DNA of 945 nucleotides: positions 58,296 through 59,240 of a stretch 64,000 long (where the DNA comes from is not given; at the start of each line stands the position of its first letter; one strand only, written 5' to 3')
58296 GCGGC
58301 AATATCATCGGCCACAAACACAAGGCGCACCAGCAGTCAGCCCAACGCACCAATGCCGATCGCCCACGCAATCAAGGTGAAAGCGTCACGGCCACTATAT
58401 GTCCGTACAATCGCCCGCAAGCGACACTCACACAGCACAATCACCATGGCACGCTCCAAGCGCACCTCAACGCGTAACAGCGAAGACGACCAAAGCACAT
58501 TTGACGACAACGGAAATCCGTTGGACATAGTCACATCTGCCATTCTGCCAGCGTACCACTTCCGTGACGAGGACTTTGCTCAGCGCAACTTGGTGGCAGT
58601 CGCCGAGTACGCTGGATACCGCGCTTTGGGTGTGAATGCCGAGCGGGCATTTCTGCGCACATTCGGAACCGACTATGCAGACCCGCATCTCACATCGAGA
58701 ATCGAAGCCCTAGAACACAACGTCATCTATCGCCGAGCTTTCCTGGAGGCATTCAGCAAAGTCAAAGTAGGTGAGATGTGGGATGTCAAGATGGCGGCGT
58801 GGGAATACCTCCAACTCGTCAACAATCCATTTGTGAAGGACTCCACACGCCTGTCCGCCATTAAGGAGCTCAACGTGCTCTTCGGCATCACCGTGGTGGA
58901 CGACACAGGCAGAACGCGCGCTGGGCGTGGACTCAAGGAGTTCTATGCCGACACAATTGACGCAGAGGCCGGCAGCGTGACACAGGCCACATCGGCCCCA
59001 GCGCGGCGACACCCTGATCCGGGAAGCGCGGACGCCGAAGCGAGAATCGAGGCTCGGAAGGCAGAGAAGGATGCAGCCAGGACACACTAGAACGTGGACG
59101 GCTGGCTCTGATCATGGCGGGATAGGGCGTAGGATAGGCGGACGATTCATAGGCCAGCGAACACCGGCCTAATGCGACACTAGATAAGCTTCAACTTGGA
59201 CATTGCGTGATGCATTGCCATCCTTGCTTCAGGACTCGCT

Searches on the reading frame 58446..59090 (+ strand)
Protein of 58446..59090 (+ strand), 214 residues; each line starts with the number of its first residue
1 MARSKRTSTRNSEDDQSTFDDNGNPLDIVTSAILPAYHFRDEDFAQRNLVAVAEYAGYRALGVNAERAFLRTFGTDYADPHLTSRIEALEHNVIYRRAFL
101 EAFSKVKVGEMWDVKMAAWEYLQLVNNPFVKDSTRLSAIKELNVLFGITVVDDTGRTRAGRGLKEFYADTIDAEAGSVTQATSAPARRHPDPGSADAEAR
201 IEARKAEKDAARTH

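Call 13: search_protein_families(library=phrogs, proteins=[window:58449-59090:+])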
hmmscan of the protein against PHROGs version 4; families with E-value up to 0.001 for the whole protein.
window:58449-59090:+ (213 aa): 1 family
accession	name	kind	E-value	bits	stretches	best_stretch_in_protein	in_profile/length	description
phrog_4783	-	unknown function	2.4e-36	126.5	1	36-183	14-161/189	-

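Call 21: find_related_loci(query=window:58449-59090:+, collection=viral_contigs, flank=3000)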
Query window:58449-59090:+ (213 aa) in viral_contigs; peptide patterns used: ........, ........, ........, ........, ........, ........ (x = any residue, [..] = any of these).
104 stretches matched a pattern, but none encodes a relative of the query by tblastn (E <= 1e-3).

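Call 70: search_protein_families(library=pfam, proteins=[window:58446-59090:+], max_evalue=0.01)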
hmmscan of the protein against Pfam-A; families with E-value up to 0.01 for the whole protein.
window:58446-59090:+ (214 aa): 0 families

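Call 85: search_solved_structures(query=window:58446-59090:+, max_evalue=1)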
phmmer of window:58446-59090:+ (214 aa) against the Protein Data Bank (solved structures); distinct sequences matched with E-value up to 1: 1.
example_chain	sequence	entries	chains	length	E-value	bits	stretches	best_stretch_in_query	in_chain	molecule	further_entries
7uxe_A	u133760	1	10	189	1.3e-30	109.8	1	36-191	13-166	Small terminase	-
